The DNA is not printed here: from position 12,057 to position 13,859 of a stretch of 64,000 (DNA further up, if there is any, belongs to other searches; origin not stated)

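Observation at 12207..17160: Mycobacterial-type polyprenyl-phospho-arabinose donor pathway in a proteobacterial glycan cluster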

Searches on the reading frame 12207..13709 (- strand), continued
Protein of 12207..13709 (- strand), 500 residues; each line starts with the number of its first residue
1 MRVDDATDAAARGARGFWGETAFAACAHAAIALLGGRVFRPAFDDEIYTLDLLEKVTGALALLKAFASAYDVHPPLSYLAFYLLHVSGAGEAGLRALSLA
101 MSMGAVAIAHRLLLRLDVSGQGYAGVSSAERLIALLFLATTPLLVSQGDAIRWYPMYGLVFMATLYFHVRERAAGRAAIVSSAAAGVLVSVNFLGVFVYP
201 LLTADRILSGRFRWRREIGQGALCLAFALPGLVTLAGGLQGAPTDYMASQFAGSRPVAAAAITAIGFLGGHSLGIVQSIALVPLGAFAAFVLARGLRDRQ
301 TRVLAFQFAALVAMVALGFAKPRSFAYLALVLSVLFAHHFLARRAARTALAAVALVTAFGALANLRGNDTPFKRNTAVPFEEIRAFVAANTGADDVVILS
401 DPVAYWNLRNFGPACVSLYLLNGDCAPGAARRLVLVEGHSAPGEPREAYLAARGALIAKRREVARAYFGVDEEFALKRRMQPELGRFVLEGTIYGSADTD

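Call 60: find_encoding_contigs(protein=P0019, flank=10000, max_places=1)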
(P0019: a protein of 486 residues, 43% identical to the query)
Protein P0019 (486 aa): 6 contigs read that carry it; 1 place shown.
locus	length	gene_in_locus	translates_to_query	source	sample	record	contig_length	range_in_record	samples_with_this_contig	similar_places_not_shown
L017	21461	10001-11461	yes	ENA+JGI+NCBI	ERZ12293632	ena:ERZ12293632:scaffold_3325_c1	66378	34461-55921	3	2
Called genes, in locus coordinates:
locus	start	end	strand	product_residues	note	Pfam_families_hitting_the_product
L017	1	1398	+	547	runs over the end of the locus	PF00953:Glycos_transf_4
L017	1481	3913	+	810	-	PF13432:TPR_16 (weak), PF14559:TPR_19, PF13371:TPR_9 (weak), PF13432:TPR_16 (weak), PF14559:TPR_19, PF23914:TPR_CcmH_CycH, PF13428:TPR_14 (weak), PF14559:TPR_19, +26 more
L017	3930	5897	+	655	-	-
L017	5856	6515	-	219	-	-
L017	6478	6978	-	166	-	PF09721:Exosortase_EpsH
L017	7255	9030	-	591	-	PF19081:Ig_7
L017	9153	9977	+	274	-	PF13489:Methyltransf_23, PF08241:Methyltransf_11, PF08242:Methyltransf_12, PF13649:Methyltransf_25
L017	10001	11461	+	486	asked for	-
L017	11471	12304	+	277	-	PF00535:Glycos_transf_2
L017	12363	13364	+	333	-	PF05721:PhyH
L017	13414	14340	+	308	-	PF00850:Hist_deacetyl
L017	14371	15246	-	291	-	PF00140:Sigma70_r1_2 (faint), PF04542:Sigma70_r2, PF04545:Sigma70_r4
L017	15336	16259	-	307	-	PF18075:FtsX_ECD, PF02687:FtsX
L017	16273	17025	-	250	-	PF00005:ABC_tran, PF13304:AAA_21 (weak)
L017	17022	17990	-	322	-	PF02881:SRP54_N, PF25199:nSTAND_NTPase5 (faint), PF06414:Zeta_toxin (weak), PF00448:SRP54, PF13401:AAA_22 (weak)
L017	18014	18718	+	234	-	PF03602:Cons_hypoth95, PF05175:MTS (weak)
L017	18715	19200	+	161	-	PF01467:CTP_transf_like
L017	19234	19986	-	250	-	PF01149:Fapy_DNA_glyco, PF06831:H2TH, PF06827:zf-FPG_IleRS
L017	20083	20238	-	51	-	PF00471:Ribosomal_L33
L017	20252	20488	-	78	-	PF00830:Ribosomal_L28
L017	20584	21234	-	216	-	-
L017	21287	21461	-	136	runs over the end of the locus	PF13431:TPR_17 (faint), PF14559:TPR_19 (faint), PF00515:TPR_1 (faint), PF07719:TPR_2 (faint), PF13181:TPR_8 (faint), PF13414:TPR_11 (faint), PF13428:TPR_14 (faint), PF13432:TPR_16 (weak)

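Call 64: search_protein_representatives(alignment_id=A1)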
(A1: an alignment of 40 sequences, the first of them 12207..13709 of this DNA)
Query: 40 sequences, 497 profile positions. Proteins with E-value up to 0.001 (for the whole library): 612; up to 1e-10: 253; up to 1e-30: 102. The best 150 are listed.
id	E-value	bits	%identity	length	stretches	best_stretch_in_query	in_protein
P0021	3.7e-193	659.1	-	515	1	6-497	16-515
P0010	8.7e-185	631.5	-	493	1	5-497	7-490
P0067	1.0e-167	575.2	-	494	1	10-497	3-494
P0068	1.4e-160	551.7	-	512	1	13-497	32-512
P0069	1.8e-153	528.2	-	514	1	7-494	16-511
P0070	1.3e-151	522.0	-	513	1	5-497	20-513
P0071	8.3e-146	502.9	-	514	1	9-497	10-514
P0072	1.9e-145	501.7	-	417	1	88-497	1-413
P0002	4.2e-140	484.1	-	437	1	8-429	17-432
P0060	1.2e-138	479.3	-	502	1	7-497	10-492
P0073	1.5e-132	459.2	-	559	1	6-497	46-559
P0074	2.1e-130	452.1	-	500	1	7-497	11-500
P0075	1.8e-122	426.0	-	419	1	88-497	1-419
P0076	2.4e-121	422.2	-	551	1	7-496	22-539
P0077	1.0e-120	420.2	-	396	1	6-387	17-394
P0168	1.6e-27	112.7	-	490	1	35-489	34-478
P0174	2.6e-25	105.4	-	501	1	35-486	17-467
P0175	5.9e-25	104.3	-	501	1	20-497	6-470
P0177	1.5e-23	99.7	-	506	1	35-496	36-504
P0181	2.4e-23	99.0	-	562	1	18-483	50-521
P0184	4.2e-23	98.2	-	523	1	33-415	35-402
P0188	3.0e-22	95.3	-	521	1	11-495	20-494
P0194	5.9e-21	91.1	-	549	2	14-356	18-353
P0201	1.0e-19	87.0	-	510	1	15-497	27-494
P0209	8.9e-19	83.9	-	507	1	19-412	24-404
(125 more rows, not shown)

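Call 65: search_protein_families(library=pfam, proteins=[P0168, P0174, P0175, P0177, P0181, P0184, P0188, P0194, P0201, P0209], max_evalue=0.1)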
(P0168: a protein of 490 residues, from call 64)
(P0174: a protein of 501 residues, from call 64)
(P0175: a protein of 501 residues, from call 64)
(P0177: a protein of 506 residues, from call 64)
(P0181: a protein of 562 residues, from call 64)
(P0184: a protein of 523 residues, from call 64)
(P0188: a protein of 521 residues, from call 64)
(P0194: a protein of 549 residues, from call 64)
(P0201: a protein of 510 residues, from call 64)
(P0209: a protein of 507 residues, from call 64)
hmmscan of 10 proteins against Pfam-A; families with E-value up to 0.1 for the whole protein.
P0168 (490 aa): 0 families

P0174 (501 aa): 0 families

P0175 (501 aa): 0 families

P0177 (506 aa): 0 families

P0181 (562 aa): 0 families

P0184 (523 aa): 1 family
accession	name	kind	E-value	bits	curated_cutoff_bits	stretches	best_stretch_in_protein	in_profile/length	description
PF13231.12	PMT_2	-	0.00017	22.3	26.1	1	66-215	2-158/160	Dolichyl-phosphate-mannose-protein mannosyltransferase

P0188 (521 aa): 0 families

P0194 (549 aa): 0 families

P0201 (510 aa): 1 family
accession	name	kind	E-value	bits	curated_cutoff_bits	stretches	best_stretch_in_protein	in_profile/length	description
PF20969.2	MASE11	-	0.016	15.6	27.3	1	251-351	25-122/168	MASE11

P0209 (507 aa): 0 families

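Call 66: list_cluster_members(proteins=[window:12207-13709:-, window:14443-15744:-, window:15748-17181:-, window:10640-12184:+, P0001])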
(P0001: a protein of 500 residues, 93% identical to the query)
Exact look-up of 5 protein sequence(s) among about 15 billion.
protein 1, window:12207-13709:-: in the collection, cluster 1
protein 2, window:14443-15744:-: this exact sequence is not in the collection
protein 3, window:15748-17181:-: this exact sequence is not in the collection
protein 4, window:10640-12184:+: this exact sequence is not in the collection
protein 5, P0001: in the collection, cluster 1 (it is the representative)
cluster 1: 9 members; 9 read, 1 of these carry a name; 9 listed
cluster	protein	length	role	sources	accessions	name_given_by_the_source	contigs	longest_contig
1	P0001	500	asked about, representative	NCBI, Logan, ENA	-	-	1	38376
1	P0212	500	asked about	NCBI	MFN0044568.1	MAG: hypothetical protein ACKVSF_15305 [Alphaproteobacteria bacterium]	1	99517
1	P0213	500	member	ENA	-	-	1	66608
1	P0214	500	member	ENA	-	-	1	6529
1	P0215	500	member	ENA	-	-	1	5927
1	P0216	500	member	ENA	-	-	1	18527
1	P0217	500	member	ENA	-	-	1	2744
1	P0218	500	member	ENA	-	-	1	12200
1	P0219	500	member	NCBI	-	-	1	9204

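Call 73: search_protein_families(library=pfam, alignment_id=A1, max_evalue=1)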
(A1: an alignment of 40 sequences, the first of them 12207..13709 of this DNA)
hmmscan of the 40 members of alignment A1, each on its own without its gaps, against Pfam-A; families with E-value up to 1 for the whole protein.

A. member 1, window:12207-13709:- (500 aa): 0 families

B. families by the number of members that match (of 40 scanned): 13 families
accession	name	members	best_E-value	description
PF19484.4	DUF6020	8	0.00028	Family of unknown function (DUF6020)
PF09913.15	DUF2142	3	0.00036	Predicted membrane protein (DUF2142)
PF13231.12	PMT_2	1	0.013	Dolichyl-phosphate-mannose-protein mannosyltransferase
PF13829.11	DUF4191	1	0.016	Domain of unknown function (DUF4191)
PF09843.14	DUF2070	1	0.045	Predicted membrane protein (DUF2070)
PF10993.13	DUF2818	1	0.056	Protein of unknown function (DUF2818)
PF14897.12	EpsG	1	0.11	EpsG family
PF02238.20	COX7a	1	0.13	Cytochrome c oxidase subunit VII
PF07436.16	Curto_V3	1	0.21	Curtovirus V3 protein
PF05436.16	MF_alpha_N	1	0.22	Mating factor alpha precursor N-terminus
PF06703.16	SPC25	1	0.42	Microsomal signal peptidase 25 kDa subunit (SPC25)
PF10204.14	DuoxA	1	0.66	Dual oxidase maturation factor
PF23532.1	Microp_apicomplexa_18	1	0.9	Apicomplexa microprotein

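Call 75: search_protein_families(library=pfam, proteins=[L004:6916-7878:+, L004:11474-12895:-, L004:15315-16724:-, L004:18965-20500:+, L015:14827-16359:+, L015:17268-18785:+, L015:18795-20366:+], max_evalue=0.01)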
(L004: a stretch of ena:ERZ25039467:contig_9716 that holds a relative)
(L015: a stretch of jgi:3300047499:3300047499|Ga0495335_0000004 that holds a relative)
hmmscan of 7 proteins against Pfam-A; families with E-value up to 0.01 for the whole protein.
L004:6916-7878:+ (320 aa): 1 family
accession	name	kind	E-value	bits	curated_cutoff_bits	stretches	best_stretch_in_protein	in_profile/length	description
PF03706.18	LPG_synthase_TM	-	1.6e-42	146.5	33.4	1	19-293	2-302/302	Lysylphosphatidylglycerol synthase TM region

L004:11474-12895:- (473 aa): 2 families
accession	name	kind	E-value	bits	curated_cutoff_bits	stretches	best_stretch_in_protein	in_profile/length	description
PF13483.12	Lactamase_B_3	-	9.4e-05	22.9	24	1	3-113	2-71/160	Beta-lactamase superfamily domain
PF12706.13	Lactamase_B_2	-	0.00027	21.1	27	1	19-118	2-107/200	Beta-lactamase superfamily domain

L004:15315-16724:- (469 aa): 0 families

L004:18965-20500:+ (511 aa): 0 families

L015:14827-16359:+ (510 aa): 0 families

L015:17268-18785:+ (505 aa): 2 families
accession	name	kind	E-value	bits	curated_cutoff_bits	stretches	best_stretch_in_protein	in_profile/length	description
PF01554.23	MatE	-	3.4e-05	24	24.9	1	249-390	17-159/161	MatE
PF13440.11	Polysacc_synt_3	-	0.00073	19.3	23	1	88-313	49-262/293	Polysaccharide biosynthesis protein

L015:18795-20366:+ (523 aa): 1 family
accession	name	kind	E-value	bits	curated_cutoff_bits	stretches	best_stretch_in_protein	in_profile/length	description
PF14296.11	O-ag_pol_Wzy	-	0.0014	17.9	26.6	1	406-484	381-460/468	O-antigen polysaccharide polymerase Wzy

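Call 79: fold_search(model_id=the predicted structure, library=pdb)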
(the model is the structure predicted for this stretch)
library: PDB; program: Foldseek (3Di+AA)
matches with E <= 10: 590; with E <= 0.001: 9
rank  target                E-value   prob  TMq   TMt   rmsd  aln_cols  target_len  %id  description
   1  5f15                  2.8e-05  1.00  0.51  0.48   8.9       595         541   10  Crystal Structure of ArnT from Cupriavidus metallidurans bound to Undecaprenyl phosphate (released 2016-02-17)
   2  9s6t_A                3.0e-05  1.00  0.58  0.60   7.1       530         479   12  Ternary cryo-EM structure of chicken ALG12 with Dol25-PP-GlcNAc2Man7, Dol25-P-Man, and Fab (released 2026-03-18)
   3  9s6s_A                6.9e-05  1.00  0.55  0.52   8.3       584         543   13  Ternary cryo-EM structure of human ALG9 with Dol25-PP-GlcNAc2Man6, Dol25-P-Man and Fab (released 2026-03-18)
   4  9n9j_I                1.4e-04  1.00  0.41  0.31  15.3       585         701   13  Structure of a GRP94 folding intermediate engaged with a CCDC134- and FKBP11-bound secretory translocon (released 2025-11-19)
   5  7bvh_A                4.6e-04  1.00  0.49  0.26   5.6       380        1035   16  Crystal structure of arabinosyltransferase EmbC2-AcpM2 complex from Mycobacterium smegmatis complexed with di-arabinos (released 2020-04-29)
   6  9dlh                  4.8e-04  1.00  0.48  0.41   7.8       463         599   15  donor substrate analog-bound AftB (released 2025-06-25)
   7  9s6u_A                5.7e-04  1.00  0.54  0.50   8.2       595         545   11  Ternary cryo-EM structure of human ALG9 with Dol25-PP-GlcNAc2Man8, Dol25-P-Man and Fab (released 2026-03-18)
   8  5ezm                  6.8e-04  1.00  0.52  0.49   8.5       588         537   11  Crystal Structure of ArnT from Cupriavidus metallidurans in the apo state (released 2016-02-17)
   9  7bvf_A                9.7e-04  1.00  0.50  0.26   6.7       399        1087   16  Cryo-EM structure of Mycobacterium tuberculosis arabinosyltransferase EmbA-EmbB-AcpM2 in complex with ethambutol (released 2020-04-29)
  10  9i5k_A                1.5e-03  1.00  0.44  0.45  11.1       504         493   12  Structure of the Chaetomium thermophilum Pmt4 homodimer (C2 symmetry) (released 2025-12-24)
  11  9s6r_A                1.7e-03  1.00  0.34  0.42  10.8       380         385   10  Ternary cryo-EM structure of yeast ALG3 with Dol25-PP-GlcNAc2Man5, Dol25-P-Man, and Fab (released 2026-03-18)
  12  7bvc_A                2.0e-03  1.00  0.44  0.22   6.1       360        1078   15  Cryo-EM structure of Mycobacterium smegmatis arabinosyltransferase EmbA-EmbB-AcpM2 in complex with ethambutol (released 2020-04-29)
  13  6w98_A                2.0e-03  1.00  0.38  0.19  11.0       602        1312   14  Single-Particle Cryo-EM Structure of Arabinofuranosyltransferase AftD from Mycobacteria (released 2020-05-13)
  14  9e6i_B                2.7e-03  1.00  0.29  0.21  12.6       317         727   14  Cryo-EM structure of Saccharomyces cerevisiae Pmt4-Ccw5 complex (released 2025-10-15)
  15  9e61_B                2.9e-03  1.00  0.29  0.21   6.4       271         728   15  Cryo-EM structure of Saccharomyces cerevisiae Pmt4 apo form (released 2025-10-15)
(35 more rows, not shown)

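Call 80: find_encoding_contigs(protein=P0003, flank=10000, max_places=1)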
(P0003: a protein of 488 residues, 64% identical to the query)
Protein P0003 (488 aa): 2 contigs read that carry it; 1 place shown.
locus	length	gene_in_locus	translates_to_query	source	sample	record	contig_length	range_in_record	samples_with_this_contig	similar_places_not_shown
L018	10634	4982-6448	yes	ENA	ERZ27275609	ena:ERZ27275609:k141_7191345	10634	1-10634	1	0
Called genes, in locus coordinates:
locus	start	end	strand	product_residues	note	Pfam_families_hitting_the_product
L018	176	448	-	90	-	-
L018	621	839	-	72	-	-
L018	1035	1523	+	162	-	PF06319:MmcB-like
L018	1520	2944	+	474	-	PF00702:Hydrolase (faint), PF12710:HAD (weak), PF01040:UbiA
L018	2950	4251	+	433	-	PF01565:FAD_binding_4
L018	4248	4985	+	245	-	PF00106:adh_short, PF08659:KR, PF13561:adh_short_C2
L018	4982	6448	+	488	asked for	-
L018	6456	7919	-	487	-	PF00294:PfkB, PF01256:Carb_kinase (faint), PF08543:Phos_pyr_kin (weak), PF01467:CTP_transf_like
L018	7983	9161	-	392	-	PF13579:Glyco_trans_4_4, PF13439:Glyco_transf_4, PF13692:Glyco_trans_1_4, PF13524:Glyco_trans_1_2 (faint)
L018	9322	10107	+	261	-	PF00535:Glycos_transf_2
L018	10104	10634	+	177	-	?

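Call 81: find_encoding_contigs(protein=P0016, flank=10000, max_places=1)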
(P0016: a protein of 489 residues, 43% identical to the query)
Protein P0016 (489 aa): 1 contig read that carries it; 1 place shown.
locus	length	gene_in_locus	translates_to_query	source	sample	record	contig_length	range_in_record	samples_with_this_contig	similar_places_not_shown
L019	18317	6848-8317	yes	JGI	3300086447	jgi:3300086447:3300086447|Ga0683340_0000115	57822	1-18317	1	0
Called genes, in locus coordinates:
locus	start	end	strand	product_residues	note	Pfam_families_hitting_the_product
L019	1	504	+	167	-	?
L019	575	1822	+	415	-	PF13439:Glyco_transf_4, PF13579:Glyco_trans_4_4, PF00534:Glycos_transf_1, PF13692:Glyco_trans_1_4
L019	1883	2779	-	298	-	PF00535:Glycos_transf_2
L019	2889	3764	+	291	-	PF01040:UbiA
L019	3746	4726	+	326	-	PF03706:LPG_synthase_TM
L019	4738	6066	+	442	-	PF01565:FAD_binding_4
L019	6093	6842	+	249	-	PF00106:adh_short, PF08659:KR (weak), PF13561:adh_short_C2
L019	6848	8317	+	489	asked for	-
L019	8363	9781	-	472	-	-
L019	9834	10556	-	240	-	PF13489:Methyltransf_23, PF08241:Methyltransf_11, PF08242:Methyltransf_12, PF13649:Methyltransf_25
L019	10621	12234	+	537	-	PF05199:GMC_oxred_C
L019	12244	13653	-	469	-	-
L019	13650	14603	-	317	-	PF00248:Aldo_ket_red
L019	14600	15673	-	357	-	PF13524:Glyco_trans_1_2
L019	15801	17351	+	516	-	-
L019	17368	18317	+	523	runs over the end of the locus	PF14296:O-ag_pol_Wzy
